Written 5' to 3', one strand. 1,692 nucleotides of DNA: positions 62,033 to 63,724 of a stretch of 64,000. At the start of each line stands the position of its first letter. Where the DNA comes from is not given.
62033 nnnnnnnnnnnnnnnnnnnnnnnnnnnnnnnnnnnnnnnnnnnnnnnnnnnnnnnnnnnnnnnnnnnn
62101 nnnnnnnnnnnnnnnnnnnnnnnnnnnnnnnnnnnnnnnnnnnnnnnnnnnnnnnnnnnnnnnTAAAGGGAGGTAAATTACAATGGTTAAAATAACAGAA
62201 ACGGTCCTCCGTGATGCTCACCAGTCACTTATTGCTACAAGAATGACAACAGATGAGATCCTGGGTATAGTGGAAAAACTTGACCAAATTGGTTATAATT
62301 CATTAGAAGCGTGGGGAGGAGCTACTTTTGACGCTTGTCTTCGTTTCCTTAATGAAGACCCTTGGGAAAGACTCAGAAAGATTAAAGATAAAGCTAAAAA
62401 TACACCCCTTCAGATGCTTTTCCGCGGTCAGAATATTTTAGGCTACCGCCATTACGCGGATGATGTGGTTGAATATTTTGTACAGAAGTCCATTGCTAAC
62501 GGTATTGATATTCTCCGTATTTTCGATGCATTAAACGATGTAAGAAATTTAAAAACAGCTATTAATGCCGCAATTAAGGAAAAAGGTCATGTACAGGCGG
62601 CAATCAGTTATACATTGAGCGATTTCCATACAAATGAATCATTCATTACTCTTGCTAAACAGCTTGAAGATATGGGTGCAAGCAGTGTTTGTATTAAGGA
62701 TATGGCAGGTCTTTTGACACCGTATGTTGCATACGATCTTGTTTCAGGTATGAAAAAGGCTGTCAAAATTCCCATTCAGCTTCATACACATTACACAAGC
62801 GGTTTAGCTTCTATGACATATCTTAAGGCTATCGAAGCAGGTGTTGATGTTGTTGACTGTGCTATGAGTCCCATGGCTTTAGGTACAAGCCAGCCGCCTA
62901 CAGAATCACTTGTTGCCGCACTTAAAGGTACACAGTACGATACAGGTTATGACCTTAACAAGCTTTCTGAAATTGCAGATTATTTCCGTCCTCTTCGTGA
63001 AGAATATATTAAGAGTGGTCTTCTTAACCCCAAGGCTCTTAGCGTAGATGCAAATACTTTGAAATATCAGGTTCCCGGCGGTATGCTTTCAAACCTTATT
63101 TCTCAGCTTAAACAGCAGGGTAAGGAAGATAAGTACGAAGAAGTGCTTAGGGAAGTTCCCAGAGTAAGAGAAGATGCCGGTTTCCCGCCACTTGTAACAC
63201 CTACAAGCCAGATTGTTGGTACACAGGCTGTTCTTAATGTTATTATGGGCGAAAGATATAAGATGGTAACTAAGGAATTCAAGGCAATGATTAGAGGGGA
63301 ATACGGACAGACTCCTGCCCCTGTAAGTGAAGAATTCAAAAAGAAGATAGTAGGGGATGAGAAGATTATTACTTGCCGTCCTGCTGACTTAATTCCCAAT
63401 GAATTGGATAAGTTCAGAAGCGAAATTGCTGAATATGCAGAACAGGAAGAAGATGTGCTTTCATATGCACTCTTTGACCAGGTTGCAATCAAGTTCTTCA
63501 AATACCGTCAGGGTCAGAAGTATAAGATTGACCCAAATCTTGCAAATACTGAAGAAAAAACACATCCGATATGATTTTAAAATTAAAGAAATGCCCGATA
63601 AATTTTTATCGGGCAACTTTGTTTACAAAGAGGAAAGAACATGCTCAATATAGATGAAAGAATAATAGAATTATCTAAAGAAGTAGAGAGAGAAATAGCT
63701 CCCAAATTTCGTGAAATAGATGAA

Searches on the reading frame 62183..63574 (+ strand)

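Call 93: search_protein_families(library=pfam, proteins=[window:62183-63574:+], max_evalue=0.00001)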
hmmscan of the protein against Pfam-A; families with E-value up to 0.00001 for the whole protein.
window:62183-63574:+ (463 aa): 2 families
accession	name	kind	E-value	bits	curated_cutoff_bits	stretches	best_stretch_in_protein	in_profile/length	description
PF02436.23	PYC_OADA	-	3.7e-56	190.5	27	1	293-446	2-166/201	Conserved carboxylase domain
PF00682.25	HMGL-like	-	3.4e-24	86.1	29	1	2-266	2-258/260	HMGL-like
